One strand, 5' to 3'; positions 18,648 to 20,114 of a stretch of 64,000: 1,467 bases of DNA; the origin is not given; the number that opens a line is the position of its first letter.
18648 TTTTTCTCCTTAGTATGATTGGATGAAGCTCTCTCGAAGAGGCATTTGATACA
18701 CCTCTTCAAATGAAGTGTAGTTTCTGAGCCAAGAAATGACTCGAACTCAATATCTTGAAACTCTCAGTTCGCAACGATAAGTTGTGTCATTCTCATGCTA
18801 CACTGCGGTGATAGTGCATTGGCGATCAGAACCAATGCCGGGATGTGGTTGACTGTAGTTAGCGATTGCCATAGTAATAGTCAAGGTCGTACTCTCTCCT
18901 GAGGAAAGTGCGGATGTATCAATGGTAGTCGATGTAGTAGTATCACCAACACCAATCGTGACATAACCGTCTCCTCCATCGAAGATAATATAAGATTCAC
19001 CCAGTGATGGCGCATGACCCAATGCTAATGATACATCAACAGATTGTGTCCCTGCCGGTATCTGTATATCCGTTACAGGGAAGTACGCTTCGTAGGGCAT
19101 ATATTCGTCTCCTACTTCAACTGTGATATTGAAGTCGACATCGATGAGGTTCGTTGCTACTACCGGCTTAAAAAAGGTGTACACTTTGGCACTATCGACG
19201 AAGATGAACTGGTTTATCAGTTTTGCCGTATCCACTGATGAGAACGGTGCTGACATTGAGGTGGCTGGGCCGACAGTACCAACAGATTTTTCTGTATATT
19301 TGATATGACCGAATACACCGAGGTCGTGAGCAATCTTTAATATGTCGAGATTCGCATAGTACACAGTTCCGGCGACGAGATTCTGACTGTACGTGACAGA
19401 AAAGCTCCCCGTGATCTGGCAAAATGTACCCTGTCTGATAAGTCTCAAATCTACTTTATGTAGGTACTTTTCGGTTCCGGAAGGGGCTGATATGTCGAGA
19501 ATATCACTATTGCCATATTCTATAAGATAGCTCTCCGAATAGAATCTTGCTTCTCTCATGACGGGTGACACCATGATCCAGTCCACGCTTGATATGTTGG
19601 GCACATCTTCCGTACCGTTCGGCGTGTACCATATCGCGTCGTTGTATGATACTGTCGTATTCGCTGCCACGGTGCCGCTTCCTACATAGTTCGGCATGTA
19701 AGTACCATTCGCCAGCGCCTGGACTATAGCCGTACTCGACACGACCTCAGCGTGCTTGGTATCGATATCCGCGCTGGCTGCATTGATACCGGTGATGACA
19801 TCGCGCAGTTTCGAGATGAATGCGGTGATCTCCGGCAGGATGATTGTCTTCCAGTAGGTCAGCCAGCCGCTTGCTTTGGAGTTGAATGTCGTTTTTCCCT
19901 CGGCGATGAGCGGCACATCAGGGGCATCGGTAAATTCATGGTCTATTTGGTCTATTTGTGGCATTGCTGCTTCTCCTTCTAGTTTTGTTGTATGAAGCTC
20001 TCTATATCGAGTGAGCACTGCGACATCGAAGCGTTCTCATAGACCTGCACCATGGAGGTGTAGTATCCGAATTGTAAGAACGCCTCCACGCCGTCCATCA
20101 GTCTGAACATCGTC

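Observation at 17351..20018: Two tandem tail-fibre genes with identical 5' ends (about 300-bp direct repeat) and unrelated C-termini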

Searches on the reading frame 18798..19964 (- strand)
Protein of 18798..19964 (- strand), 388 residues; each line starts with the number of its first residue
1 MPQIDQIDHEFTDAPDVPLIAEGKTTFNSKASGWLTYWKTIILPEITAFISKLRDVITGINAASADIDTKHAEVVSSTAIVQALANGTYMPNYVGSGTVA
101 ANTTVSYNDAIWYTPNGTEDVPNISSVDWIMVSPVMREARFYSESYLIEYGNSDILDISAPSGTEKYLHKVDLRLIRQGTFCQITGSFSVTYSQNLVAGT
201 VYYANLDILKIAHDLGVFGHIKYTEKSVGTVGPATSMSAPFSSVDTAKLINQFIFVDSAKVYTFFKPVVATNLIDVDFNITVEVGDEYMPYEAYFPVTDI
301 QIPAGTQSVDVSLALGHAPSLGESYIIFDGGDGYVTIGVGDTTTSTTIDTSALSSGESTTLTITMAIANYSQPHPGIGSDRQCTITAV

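Call 5: search_protein_families(library=pfam, proteins=[window:18798-19964:-], max_evalue=0.01)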
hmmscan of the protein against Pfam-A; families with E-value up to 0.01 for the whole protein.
window:18798-19964:- (388 aa): 0 families

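Call 6: search_protein_families(library=phrogs, proteins=[window:18798-19964:-], max_evalue=0.01)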
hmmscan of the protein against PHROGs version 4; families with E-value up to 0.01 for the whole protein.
window:18798-19964:- (388 aa): 0 families

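Call 11: find_homologous_proteins(query=window:18798-19964:-)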
Query window:18798-19964:- (388 aa): 2 proteins with E <= 0.001 among 7363 candidates.
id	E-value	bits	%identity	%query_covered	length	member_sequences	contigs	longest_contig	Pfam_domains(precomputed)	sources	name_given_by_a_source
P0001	7.9e-253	856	100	100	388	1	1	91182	-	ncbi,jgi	-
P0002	3.3e-57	212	78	34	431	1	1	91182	-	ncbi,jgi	-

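Call 13: find_encoding_contigs(protein=P0001, flank=10000, max_places=4)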
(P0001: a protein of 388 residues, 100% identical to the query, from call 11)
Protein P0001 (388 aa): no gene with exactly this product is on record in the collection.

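Call 23: search_solved_structures(query=window:18798-19964:-, max_evalue=10)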
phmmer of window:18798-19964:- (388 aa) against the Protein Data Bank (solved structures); distinct sequences matched with E-value up to 10: 1.
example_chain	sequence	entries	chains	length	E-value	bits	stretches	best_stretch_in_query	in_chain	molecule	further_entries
6vhh_B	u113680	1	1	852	3.1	10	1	337-376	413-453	Adhesion G protein-coupled receptor L3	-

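Call 38: predict_structure(protein=window:18798-19964:-)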
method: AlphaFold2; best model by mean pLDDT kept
length: 388 residues; sequences in the alignment: 1
mean_pLDDT: 32.8   pTM: 0.22
mean pLDDT of the five models: 32.8, 30.2, 30.0, 27.7, 25.8
residues with pLDDT >= 90: 0; 70-90: 0; 50-70: 0; < 50: 388
segments of 3 or more residues with pLDDT < 50: 1-388
pLDDT, mean of each block of 10 residues (from residue 1): 33 35 36 39 40 40 32 32 33 32 31 34 31 25 26 28 34 35 37 34 38 36 30 25 27 28 28 30 26 29 33 32 38 38 37 39 32 34 31
secondary structure, 60 per line:
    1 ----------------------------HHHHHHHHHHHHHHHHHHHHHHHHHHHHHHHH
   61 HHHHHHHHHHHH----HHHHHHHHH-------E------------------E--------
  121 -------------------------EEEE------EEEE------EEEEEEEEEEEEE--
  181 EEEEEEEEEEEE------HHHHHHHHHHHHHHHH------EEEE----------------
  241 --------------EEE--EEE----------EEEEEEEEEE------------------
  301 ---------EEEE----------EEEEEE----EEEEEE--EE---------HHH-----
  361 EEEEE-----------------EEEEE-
elements in order: H29-72 H77-85 E146-149 E156-159 E166-178 E181-192 H199-214 E221-224 E255-257 E260-262 E273-282 E310-313 E324-329 E334-339 E361-365 E383-387

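Call 41: search_protein_families(library=phrogs, alignment_id=A3, max_evalue=0.001)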
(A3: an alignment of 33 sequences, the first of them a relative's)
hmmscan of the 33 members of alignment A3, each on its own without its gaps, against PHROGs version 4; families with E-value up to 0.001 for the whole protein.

A. member 1, P0002 (431 aa): 0 families

B. families by the number of members that match (of 33 scanned): 70 families (the first 25 are shown)
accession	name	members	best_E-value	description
phrog_4492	-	26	2.5e-58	tail fiber protein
phrog_28838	-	24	1.6e-26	-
phrog_27782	-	23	8.2e-45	-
phrog_25042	-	10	8.5e-51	tail fiber protein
phrog_1419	-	3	1.1e-32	tail protein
phrog_35823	-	3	1.4e-20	-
phrog_6427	-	3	3.4e-17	-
phrog_24369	-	3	5.5e-08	tail fiber protein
phrog_24159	-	3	4.4e-06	tail fiber protein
phrog_35338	-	2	1.6e-23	-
phrog_35687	-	2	8.7e-23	-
phrog_3279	-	2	9.9e-22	tail fiber protein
phrog_8713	-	2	1.3e-11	tail fiber protein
phrog_26630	-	2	8.3e-10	tail fiber protein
phrog_9884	-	2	1.9e-05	-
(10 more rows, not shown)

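Call 42: search_protein_families(library=pfam, alignment_id=A3, max_evalue=0.001)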
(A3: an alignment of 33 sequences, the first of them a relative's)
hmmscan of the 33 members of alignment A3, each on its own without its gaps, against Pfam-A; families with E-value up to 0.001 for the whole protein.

A. member 1, P0002 (431 aa): 0 families

B. families by the number of members that match (of 33 scanned): 5 families
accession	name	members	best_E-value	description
PF02018.23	CBM_4_9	2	3.1e-09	Carbohydrate binding domain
PF03906.20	Phage_T7_tail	1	2.8e-12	Phage T7 tail fibre protein, N-terminal domain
PF13385.13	Laminin_G_3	1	2.2e-10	Concanavalin A-like lectin/glucanases superfamily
PF08400.16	phage_tail_N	1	5.4e-07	Prophage tail fibre N-terminal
PF18454.7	Mtd_N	1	3e-06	Major tropism determinant N-terminal domain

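Call 43: search_protein_families(library=phrogs, proteins=[window:18798-19964:-], max_evalue=10)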
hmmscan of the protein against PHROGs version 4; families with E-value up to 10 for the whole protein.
window:18798-19964:- (388 aa): 1 family
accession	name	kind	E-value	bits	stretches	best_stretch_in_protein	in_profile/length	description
phrog_35411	-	unknown function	0.27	12.1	1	253-270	4-21/50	-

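Call 63: search_solved_structures(query=A3, max_evalue=1, show_alignments=2)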
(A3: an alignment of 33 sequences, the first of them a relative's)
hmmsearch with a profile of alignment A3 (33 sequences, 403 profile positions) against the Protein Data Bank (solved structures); distinct sequences matched with E-value up to 1: 5.
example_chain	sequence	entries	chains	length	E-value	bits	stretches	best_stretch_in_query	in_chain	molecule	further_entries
9t9r_H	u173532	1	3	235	9.3e-08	35.2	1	109-160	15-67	Spike (GP13)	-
1gui_A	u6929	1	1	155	1.4e-07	34.6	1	139-290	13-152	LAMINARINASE 16A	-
3c9i_A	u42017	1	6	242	0.026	17.3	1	13-123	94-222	Tail needle protein gp26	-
2poh_A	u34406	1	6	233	0.79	12.4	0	13-123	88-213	Head completion protein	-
4zkp_A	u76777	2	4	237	0.99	12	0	13-123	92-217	Tail needle protein gp26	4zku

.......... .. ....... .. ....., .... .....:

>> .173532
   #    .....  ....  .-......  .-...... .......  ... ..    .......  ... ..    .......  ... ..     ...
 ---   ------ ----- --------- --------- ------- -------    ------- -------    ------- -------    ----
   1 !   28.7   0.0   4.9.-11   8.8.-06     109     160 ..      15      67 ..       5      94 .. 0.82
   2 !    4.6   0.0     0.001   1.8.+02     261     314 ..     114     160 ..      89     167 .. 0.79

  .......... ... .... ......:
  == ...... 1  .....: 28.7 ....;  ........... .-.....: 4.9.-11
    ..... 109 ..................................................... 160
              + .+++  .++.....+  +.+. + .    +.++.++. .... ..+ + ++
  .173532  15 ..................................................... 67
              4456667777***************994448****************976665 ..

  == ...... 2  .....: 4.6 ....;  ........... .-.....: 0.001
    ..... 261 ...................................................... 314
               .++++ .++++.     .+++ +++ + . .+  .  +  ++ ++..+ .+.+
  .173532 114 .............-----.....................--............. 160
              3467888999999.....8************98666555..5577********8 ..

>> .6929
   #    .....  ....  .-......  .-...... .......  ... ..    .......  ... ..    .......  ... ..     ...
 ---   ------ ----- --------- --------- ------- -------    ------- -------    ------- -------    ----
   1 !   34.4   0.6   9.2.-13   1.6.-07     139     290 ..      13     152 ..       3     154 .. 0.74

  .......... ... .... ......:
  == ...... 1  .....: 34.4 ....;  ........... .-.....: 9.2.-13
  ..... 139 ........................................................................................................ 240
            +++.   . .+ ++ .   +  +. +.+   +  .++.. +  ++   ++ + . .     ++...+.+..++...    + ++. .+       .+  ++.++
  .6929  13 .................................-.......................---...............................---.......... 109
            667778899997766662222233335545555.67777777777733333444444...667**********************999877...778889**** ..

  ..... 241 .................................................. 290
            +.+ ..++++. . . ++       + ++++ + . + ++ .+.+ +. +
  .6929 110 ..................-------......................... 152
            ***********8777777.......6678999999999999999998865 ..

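Call 66: find_related_loci(query=A6, collection=viral_contigs, flank=10000)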
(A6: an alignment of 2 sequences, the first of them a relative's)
Query A6 (388 aa) in viral_contigs; peptide patterns used: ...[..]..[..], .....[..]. (x = any residue, [..] = any of these).
150 stretches matched a pattern; 1 encode a relative of the query (tblastn E <= 1e-3); 1 distinct loci.
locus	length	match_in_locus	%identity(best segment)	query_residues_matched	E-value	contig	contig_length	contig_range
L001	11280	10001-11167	42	3-388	1e-99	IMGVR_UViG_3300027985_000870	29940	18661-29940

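Call 81: search_solved_structures(query=A6, max_evalue=10)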
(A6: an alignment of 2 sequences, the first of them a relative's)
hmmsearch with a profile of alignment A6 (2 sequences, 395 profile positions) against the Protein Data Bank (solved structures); distinct sequences matched with E-value up to 10: 0.

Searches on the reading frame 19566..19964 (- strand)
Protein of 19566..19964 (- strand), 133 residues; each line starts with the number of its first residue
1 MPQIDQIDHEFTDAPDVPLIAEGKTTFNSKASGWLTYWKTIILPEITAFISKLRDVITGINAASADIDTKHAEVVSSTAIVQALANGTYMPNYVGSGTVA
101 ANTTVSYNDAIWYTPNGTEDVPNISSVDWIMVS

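Call 36: find_related_loci(query=A2, collection=genome_contigs, flank=10000)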
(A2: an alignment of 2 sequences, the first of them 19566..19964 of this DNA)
Query A2 (133 aa) in genome_contigs; peptide patterns used: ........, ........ (x = any residue, [..] = any of these).
14 stretches matched a pattern, but none encodes a relative of the query by tblastn (E <= 1e-3).

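Call 37: find_related_loci(query=A2, collection=viral_contigs, flank=10000)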
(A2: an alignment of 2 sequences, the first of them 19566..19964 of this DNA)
Query A2 (133 aa) in viral_contigs; peptide patterns used: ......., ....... (x = any residue, [..] = any of these).
11 stretches matched a pattern, but none encodes a relative of the query by tblastn (E <= 1e-3).

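Call 43: search_protein_families(library=phrogs, proteins=[window:19566-19964:-], max_evalue=10)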
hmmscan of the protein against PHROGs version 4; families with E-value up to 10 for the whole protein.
window:19566-19964:- (133 aa): 2 families
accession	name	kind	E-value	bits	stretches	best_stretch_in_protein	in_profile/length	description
phrog_22405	-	unknown function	0.1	13.9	1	46-123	24-101/129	-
phrog_2854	-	tail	0.26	10.9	1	27-101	236-311/855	tail length tape measure protein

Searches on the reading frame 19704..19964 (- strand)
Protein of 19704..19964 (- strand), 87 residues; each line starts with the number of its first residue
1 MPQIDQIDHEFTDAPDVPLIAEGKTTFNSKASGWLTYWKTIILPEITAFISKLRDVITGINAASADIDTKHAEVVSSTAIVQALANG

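Call 48: find_related_loci(query=A4, collection=viral_contigs, flank=10000)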
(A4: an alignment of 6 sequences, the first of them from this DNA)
Query A4 (87 aa) in viral_contigs; peptide patterns used: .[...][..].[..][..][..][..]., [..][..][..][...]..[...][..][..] (x = any residue, [..] = any of these).
57 stretches matched a pattern; 1 encode a relative of the query (tblastn E <= 1e-3); 1 distinct loci.
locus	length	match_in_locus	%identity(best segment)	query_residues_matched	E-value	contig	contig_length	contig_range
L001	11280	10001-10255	40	3-87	4e-18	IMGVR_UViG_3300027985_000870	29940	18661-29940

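Call 49: find_related_loci(query=A4, collection=genome_contigs, flank=10000)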
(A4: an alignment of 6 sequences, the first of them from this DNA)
Query A4 (87 aa) in genome_contigs; peptide patterns used: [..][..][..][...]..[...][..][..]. (x = any residue, [..] = any of these).
7 stretches matched a pattern; 1 encode a relative of the query (tblastn E <= 1e-3); 1 distinct loci.
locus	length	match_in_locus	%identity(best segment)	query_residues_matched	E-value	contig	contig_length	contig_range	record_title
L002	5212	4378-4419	86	30-43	1e-5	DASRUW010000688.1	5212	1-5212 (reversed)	MAG TPA_asm: Telluria sp. isolate SMAG_U8484 k141_170340, whole genome shotgun sequence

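Call 51: find_related_loci(query=L001:67-618:+, collection=viral_contigs, flank=10000)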
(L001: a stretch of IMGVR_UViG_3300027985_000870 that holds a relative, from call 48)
Query L001:67-618:+ (183 aa) in viral_contigs; peptide patterns used: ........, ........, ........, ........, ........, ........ (x = any residue, [..] = any of these).
10 stretches matched a pattern; 4 encode a relative of the query (tblastn E <= 1e-3); 4 distinct loci.
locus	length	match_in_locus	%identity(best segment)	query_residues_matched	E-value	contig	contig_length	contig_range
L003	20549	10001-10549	100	1-183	2e-126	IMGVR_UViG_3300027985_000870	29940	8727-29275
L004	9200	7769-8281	46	2-178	4e-50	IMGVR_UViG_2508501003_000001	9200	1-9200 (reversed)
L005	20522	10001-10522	42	2-181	4e-46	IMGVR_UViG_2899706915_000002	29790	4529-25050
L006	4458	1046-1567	42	2-181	4e-46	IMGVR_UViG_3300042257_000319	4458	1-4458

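Call 58: search_protein_families(library=phrogs, proteins=[L003:997-1929:+, L003:1930-2379:+, L003:2523-3752:+, L003:4040-4492:+, L003:4891-5565:+, L003:5819-7435:-, L003:7426-8502:-, L003:8661-9602:+, L003:9599-10552:+, L003:11208-11651:+], max_evalue=0.001)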
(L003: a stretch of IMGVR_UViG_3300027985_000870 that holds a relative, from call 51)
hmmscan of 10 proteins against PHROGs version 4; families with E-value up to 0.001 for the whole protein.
L003:997-1929:+ (310 aa): 2 families
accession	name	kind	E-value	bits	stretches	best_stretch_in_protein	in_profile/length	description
phrog_6357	-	unknown function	1.3e-50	173.5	1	13-306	11-299/321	-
phrog_3123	-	unknown function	0.00061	19.5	0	19-60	325-367/583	-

L003:1930-2379:+ (149 aa): 1 family
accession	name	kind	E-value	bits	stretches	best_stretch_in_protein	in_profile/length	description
phrog_286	-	unknown function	6.3e-20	73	1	9-141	5-143/186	-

L003:2523-3752:+ (409 aa): 9 families
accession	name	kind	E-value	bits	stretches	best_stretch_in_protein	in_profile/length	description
phrog_115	-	head and packaging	7.5e-17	62.7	1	104-302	179-354/665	minor head protein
phrog_13868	-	unknown function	8.5e-16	58.9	1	130-246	169-286/359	-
phrog_241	-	head and packaging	2.8e-13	50.8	1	187-279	215-276/679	head morphogenesis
phrog_9907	-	head and packaging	2.3e-10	41.2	1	137-276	108-258/421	minor head protein and DNA pilot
phrog_595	-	head and packaging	4.4e-10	40.5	1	109-287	163-311/513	head maturation protease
phrog_4728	-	head and packaging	6.4e-07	29.5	1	181-282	232-305/591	head morphogenesis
phrog_2841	-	head and packaging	9.6e-07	29.2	0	187-224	249-286/525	minor head protein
phrog_18054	-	unknown function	6.8e-06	26.8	1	172-281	204-329/333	-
phrog_6577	-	unknown function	8.9e-06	25.2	1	118-283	104-236/1066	-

L003:4040-4492:+ (150 aa): 1 family
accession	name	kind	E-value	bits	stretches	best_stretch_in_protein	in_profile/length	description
phrog_5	-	connector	1.1e-07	33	1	8-114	112-192/239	tail completion or Neck1 protein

L003:4891-5565:+ (224 aa): 6 families
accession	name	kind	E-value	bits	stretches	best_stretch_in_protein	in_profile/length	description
phrog_5817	-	transcription regulation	3.8e-37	129.3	1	12-149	9-149/210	anti-repressor Ant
phrog_377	-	transcription regulation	1.5e-24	88.1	1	14-162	5-160/213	anti-repressor Ant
phrog_63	-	transcription regulation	7.6e-22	79.2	1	15-126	118-226/431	anti-repressor Ant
phrog_373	-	transcription regulation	5.6e-20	73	1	24-160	94-224/373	anti-repressor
phrog_14211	-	transcription regulation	3.6e-15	57.1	1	73-122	88-137/234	anti-repressor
phrog_6904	-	unknown function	5.5e-14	53.2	1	15-98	6-91/95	-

L003:5819-7435:- (538 aa): 10 families
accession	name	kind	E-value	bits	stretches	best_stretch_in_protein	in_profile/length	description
phrog_5909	-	head and packaging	2.9e-59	201.5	1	266-526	2-274/285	terminase large subunit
phrog_3746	-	head and packaging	1.6e-46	160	1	3-283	4-298/374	terminase large subunit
phrog_2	-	head and packaging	3.7e-37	129.5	1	39-519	233-594/807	terminase large subunit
phrog_5713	-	head and packaging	5.7e-22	79.2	1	399-527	3-133/143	terminase large subunit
phrog_9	-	head and packaging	3.7e-14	53.5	1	155-528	232-672/812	terminase large subunit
phrog_5751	-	head and packaging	2.7e-13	50.7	1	130-254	200-325/548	terminase large subunit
phrog_22646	-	unknown function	9.6e-08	32.5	1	136-298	39-212/374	-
phrog_7579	-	head and packaging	2.4e-06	27.9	1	138-288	9-162/239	terminase large subunit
phrog_664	-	DNA, RNA and nucleotide metabolism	6.8e-05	23.8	1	7-53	86-131/210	DNA binding protein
phrog_151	-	integration and excision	0.00015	21.5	1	9-95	131-214/582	transposase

L003:7426-8502:- (358 aa): 3 families
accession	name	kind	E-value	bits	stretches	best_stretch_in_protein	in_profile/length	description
phrog_12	-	head and packaging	6.4e-23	82.6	1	80-357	137-415/646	portal protein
phrog_68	-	head and packaging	1.3e-17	64.5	1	32-323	48-335/344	portal protein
phrog_2662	-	head and packaging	2.7e-11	43.8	1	124-353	171-401/717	portal protein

L003:8661-9602:+ (313 aa): 10 families
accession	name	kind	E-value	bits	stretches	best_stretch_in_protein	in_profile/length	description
phrog_19260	-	unknown function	3.5e-43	148.9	1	6-256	4-248/253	-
phrog_3017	-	head and packaging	8.5e-38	131.6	1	4-166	2-163/402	head maturation protease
phrog_15223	-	other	2.8e-22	80.7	1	41-169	3-128/199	protease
phrog_1530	-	other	5.6e-20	73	1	37-163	232-357/379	DNA methyltransferase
phrog_24921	-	unknown function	2.6e-09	37.6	1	9-179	13-194/349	-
phrog_13242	-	unknown function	1.2e-08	35.4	1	44-158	313-426/450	-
phrog_34096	-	head and packaging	1.2e-06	28.6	1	40-307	122-392/412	head maturation protease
phrog_3671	-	unknown function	2.9e-06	28.4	1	219-269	41-81/87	-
phrog_14859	-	DNA, RNA and nucleotide metabolism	1.7e-05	25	1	15-110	214-301/373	RNA ligase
phrog_167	-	tail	4.4e-05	22.4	1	209-297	106-214/1555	tail length tape measure protein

L003:9599-10552:+ (317 aa): 2 families
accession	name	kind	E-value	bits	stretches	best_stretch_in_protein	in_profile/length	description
phrog_1623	-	head and packaging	9.1e-38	131.3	1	14-315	9-304/305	virion structural protein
phrog_11320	-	unknown function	7.5e-05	22.8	1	177-273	158-262/324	-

L003:11208-11651:+ (147 aa): 2 families
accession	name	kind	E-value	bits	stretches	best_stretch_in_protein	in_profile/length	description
phrog_13191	-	lysis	1.7e-17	64.9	1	8-145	11-146/154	holin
phrog_199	-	lysis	1e-05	25.5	1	24-118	21-113/545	holin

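Call 65: find_related_loci(query=A4, collection=metagenome_contigs, flank=10000)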
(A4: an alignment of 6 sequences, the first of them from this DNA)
Query A4 (87 aa) in metagenome_contigs; peptide patterns used: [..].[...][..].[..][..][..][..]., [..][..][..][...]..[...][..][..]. (x = any residue, [..] = any of these).
206 stretches matched a pattern, but none encodes a relative of the query by tblastn (E <= 1e-3).
